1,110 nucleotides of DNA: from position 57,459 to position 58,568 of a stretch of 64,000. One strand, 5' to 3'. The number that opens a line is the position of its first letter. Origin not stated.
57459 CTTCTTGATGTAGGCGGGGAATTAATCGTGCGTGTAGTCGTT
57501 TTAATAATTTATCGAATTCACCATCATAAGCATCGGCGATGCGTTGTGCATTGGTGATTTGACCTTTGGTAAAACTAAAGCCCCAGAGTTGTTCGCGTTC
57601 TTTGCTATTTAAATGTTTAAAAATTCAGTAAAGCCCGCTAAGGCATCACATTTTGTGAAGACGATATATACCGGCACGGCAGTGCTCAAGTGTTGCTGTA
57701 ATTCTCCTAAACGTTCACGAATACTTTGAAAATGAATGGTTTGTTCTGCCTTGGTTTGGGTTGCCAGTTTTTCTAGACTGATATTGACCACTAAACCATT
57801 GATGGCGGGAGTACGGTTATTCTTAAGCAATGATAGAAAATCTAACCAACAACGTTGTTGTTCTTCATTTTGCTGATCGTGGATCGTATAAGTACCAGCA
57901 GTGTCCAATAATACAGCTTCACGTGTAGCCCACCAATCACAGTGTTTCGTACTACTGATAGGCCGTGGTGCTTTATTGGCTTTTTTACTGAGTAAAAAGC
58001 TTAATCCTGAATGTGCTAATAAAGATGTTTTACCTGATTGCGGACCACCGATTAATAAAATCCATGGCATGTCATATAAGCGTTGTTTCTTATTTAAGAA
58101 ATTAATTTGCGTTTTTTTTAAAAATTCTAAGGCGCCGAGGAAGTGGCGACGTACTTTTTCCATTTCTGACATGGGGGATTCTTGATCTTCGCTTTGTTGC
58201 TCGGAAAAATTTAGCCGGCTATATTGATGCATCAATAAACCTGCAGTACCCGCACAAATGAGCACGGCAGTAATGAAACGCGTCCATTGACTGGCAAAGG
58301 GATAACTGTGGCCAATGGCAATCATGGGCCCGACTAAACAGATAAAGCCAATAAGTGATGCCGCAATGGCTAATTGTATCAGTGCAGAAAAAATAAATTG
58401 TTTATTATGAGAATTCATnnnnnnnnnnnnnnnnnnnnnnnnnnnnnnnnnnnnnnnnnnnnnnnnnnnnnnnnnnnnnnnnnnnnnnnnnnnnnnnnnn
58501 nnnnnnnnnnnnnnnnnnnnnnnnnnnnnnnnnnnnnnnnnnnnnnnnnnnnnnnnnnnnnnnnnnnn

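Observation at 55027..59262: icmF (TssM-family) split by a single-base frameshift; dotU intact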

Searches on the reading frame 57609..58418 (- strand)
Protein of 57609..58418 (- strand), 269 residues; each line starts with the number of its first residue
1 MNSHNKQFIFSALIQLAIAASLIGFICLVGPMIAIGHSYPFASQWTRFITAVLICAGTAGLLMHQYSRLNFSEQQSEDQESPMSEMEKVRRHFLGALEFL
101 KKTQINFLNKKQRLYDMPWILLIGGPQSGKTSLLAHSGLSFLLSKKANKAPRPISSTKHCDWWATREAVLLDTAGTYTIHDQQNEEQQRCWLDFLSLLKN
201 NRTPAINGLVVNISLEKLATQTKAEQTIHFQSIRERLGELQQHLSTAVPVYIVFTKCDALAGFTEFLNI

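Call 7: search_protein_families(library=pfam, proteins=[window:57609-58418:-], max_evalue=0.01)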
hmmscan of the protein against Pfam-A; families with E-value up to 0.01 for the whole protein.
window:57609-58418:- (269 aa): 1 family
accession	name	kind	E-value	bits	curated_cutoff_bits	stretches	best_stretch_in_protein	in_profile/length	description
PF14331.11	IcmF-related_N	-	4e-27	95.6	25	1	185-267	2-85/259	IcmF-related N-terminal domain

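Call 8: search_protein_families(library=ncbifam, proteins=[window:57609-58418:-], max_evalue=0.01)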
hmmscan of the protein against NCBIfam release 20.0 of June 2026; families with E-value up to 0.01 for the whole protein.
window:57609-58418:- (269 aa): 2 families
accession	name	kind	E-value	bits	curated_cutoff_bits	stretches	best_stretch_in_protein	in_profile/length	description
TIGR03348.1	VI_IcmF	equivalog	9e-76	255.7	388.15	1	16-267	3-263/1168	type VI secretion system membrane subunit TssM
NF038226.1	IcmF_IVB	equivalog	8.3e-09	33.9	1000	1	112-267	21-161/973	type IVB secretion system protein IcmF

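Call 13: find_encoding_contigs(protein=window:57609-58418:-, flank=6000, max_places=10)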
Protein window:57609-58418:- (269 aa): no gene with exactly this product is on record in the collection.
